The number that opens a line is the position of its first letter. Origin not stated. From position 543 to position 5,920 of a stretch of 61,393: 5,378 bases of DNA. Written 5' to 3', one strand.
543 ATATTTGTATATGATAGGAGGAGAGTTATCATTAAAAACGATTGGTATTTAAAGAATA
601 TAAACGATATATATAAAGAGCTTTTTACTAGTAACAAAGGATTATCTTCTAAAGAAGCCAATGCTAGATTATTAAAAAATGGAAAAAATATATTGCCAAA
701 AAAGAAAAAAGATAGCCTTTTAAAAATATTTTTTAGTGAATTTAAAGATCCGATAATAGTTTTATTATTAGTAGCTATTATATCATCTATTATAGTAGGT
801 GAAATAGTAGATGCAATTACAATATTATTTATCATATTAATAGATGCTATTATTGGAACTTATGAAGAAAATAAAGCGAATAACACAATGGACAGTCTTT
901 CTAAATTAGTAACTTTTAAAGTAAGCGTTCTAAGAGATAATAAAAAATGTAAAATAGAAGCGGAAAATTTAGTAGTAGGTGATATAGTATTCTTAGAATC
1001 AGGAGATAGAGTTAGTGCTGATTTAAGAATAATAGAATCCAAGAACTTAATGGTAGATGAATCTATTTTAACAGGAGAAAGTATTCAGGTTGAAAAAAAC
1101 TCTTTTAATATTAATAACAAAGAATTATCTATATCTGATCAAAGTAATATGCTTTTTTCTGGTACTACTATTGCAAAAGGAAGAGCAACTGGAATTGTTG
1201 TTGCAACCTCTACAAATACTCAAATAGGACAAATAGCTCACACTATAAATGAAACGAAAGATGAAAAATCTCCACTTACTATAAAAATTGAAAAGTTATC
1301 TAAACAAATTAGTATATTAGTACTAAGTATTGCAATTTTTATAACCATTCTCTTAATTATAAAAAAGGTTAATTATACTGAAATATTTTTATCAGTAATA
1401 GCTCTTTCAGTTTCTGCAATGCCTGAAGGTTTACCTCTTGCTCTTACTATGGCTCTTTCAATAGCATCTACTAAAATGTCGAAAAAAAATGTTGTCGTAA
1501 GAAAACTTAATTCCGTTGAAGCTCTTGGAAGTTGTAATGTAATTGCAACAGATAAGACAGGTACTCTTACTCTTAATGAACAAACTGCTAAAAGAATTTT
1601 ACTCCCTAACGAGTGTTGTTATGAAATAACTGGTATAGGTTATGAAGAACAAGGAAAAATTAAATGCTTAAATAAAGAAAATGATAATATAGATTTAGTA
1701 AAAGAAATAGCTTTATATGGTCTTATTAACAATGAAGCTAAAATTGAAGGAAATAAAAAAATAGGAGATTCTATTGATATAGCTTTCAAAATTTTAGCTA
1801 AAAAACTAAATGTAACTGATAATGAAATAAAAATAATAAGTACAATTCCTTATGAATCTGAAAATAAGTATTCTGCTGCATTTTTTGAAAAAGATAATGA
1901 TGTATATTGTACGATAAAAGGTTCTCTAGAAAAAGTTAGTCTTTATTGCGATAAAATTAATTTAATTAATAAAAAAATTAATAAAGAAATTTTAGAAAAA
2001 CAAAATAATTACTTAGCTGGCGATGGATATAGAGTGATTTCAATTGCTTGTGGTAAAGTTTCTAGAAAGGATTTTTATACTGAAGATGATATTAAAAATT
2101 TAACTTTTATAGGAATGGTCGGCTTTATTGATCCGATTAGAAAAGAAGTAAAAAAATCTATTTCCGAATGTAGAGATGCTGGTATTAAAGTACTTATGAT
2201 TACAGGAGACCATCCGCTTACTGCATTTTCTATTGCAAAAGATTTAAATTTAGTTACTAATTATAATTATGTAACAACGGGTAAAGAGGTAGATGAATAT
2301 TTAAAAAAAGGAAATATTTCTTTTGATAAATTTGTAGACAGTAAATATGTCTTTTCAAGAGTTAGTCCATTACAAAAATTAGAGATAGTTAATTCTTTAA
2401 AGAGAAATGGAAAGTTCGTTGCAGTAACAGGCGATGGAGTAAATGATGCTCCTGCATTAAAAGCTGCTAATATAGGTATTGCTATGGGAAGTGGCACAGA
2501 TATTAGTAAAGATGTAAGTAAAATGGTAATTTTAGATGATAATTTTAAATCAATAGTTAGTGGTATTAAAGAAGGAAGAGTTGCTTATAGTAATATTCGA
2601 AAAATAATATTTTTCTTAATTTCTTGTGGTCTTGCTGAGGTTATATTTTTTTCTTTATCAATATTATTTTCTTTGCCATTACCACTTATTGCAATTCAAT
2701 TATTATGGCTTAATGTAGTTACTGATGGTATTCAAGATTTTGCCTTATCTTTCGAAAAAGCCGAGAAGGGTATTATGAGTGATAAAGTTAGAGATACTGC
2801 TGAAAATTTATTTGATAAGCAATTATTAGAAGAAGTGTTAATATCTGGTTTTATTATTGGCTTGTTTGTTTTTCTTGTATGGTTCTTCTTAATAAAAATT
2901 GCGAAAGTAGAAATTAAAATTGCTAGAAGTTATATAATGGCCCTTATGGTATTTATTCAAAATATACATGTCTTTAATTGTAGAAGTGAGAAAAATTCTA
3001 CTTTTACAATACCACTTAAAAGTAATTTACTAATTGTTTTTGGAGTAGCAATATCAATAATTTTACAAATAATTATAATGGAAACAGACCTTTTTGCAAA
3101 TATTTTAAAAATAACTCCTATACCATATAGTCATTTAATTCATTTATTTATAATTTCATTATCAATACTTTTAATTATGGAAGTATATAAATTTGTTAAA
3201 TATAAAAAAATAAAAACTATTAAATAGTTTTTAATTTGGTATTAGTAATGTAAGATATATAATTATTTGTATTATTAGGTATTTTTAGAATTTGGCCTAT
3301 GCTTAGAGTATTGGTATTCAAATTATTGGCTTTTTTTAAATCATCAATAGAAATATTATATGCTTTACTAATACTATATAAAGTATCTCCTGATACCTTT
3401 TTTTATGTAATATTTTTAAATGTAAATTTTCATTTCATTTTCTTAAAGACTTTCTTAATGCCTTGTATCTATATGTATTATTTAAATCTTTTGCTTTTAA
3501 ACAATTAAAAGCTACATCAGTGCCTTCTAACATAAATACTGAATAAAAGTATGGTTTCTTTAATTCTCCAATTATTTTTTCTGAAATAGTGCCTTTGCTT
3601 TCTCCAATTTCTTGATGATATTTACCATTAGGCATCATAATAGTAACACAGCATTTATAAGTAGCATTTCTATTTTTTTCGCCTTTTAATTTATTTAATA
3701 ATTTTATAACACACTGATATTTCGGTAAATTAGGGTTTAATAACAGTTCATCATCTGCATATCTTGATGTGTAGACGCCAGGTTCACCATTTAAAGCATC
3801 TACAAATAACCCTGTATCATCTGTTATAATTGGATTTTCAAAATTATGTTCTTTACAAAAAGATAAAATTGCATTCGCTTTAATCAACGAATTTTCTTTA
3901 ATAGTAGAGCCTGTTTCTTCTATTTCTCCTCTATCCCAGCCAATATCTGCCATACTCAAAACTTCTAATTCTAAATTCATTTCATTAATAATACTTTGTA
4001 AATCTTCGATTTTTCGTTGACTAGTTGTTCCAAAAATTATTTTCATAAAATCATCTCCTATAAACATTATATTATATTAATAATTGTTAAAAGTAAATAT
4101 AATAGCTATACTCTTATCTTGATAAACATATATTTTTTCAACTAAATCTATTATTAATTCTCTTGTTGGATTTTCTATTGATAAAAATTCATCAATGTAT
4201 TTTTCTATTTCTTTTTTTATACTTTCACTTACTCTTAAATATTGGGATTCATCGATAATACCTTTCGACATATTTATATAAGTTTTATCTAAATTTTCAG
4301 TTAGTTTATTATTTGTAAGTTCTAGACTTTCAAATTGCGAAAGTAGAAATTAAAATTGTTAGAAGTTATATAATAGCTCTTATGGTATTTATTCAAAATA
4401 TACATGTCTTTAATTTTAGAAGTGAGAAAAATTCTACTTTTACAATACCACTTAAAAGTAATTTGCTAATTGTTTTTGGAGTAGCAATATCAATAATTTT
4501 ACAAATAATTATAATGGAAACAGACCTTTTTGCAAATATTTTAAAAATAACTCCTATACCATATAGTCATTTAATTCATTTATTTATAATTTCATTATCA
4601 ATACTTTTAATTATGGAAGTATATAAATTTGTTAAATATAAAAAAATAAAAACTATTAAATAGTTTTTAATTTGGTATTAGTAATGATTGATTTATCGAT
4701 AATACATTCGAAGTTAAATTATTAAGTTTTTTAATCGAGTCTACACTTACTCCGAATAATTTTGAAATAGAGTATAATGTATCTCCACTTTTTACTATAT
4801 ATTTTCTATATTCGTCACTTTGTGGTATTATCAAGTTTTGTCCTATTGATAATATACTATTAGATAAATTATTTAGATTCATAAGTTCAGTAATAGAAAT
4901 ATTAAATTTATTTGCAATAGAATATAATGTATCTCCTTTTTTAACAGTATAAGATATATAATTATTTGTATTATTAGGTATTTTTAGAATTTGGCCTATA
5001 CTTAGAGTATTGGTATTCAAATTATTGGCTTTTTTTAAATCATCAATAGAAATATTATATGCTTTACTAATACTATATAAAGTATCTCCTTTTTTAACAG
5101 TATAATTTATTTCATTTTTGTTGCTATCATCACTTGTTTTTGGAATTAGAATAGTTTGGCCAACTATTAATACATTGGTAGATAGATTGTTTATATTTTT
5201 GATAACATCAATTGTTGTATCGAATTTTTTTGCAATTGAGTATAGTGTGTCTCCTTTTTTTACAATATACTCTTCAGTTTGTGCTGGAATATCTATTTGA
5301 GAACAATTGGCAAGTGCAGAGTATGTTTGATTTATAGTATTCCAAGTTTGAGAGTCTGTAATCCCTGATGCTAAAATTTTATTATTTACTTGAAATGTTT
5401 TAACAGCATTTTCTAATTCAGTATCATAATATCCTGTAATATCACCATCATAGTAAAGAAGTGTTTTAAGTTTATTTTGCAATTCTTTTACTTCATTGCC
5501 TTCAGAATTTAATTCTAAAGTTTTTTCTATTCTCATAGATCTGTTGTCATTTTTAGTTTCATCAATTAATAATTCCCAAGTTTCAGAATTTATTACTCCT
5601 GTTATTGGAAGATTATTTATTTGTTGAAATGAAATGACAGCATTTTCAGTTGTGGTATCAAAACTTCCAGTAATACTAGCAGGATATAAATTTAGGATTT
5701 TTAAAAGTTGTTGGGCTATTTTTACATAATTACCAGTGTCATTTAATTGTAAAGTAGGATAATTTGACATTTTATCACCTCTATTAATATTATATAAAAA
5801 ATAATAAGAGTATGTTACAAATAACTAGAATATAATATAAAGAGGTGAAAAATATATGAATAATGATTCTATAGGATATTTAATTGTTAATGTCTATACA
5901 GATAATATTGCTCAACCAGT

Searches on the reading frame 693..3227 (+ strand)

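Call 6: search_protein_families(library=pfam, proteins=[window:693-3227:+])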
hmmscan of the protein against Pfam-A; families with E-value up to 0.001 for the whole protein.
window:693-3227:+ (844 aa): 6 families
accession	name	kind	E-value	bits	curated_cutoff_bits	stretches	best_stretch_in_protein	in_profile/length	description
PF00122.25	E1-E2_ATPase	-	1.4e-50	171.8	28.1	1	76-265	6-181/181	E1-E2 ATPase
PF00689.26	Cation_ATPase_C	-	1.2e-41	142.8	27.3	1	662-835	1-175/175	Cation transporting ATPase, C-terminus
PF00702.32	Hydrolase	-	1.4e-14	55.4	26.4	1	283-593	3-191/191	haloacid dehalogenase-like hydrolase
PF13246.12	Cation_ATPase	-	4.8e-08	33.3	21.7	1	346-422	9-91/91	Cation transport ATPase (P-type)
PF08282.18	Hydrolase_3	-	6.2e-06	26.6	20.9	1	565-622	195-252/255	haloacid dehalogenase-like hydrolase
PF00690.31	Cation_ATPase_N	-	4.7e-05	23.4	20.4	1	1-30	38-67/69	Cation transporter/ATPase, N-terminus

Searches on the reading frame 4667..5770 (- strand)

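Call 6: search_protein_families(library=pfam, proteins=[window:4667-5770:-])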
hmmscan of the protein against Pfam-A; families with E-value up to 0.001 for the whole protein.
window:4667-5770:- (367 aa): 15 families
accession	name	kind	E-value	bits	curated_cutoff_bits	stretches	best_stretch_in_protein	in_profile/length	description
PF01476.26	LysM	-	7.3e-66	218.3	20.9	4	223-265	1-43/43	LysM domain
PF01471.23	PG_binding_1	-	4.8e-34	116.8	23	2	91-145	2-56/57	Putative peptidoglycan binding domain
PF23473.1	LysM3_LYK4_5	-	5.6e-25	87.6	29.3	3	324-366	5-47/48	LYK4/5 LysM3 domain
PF23446.1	LysM1_NFP_LYK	-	1.7e-18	67.7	36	1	330-366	16-54/60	NFP/LYK LysM1 domain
PF23462.1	LysM3_NFP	-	1.1e-12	48.6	28.1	0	324-366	5-47/48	NFP LysM3 domain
PF23472.1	LysM2_CERK1_LYK3_4_5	-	3e-10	40.3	27.4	0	272-316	6-54/56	LYK3/4/5 LysM2 domain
PF08823.16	PG_binding_2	-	1.9e-09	38.1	21.1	0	84-129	8-53/74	Putative peptidoglycan binding domain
PF23577.1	LysM_RLK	-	9.9e-09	35.5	27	0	274-297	3-25/44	LysM domain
PF23457.1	LysM2_NFP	-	3e-08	34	36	0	272-316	6-54/56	NFP LysM2 domain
PF22310.2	NMB0315_dom_I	-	1.9e-07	31.8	27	0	325-351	7-33/83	NMB0315-like, domain I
PF13533.13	Biotin_lipoyl_2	-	2.1e-06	27.9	29.8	0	224-234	21-31/32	Biotin-lipoyl like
PF04225.17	LysM_OapA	-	5e-06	27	22.3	0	222-269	4-56/85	Opacity-associated protein A LysM-like domain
PF01381.28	HTH_3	-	1.5e-05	25.3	23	0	227-245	37-55/55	Helix-turn-helix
PF12844.13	HTH_19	-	0.00022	21.5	30.2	0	234-301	7-63/64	Helix-turn-helix domain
PF12116.14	SpoIIID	-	0.00039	20.9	27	0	321-363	11-51/82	Stage III sporulation protein D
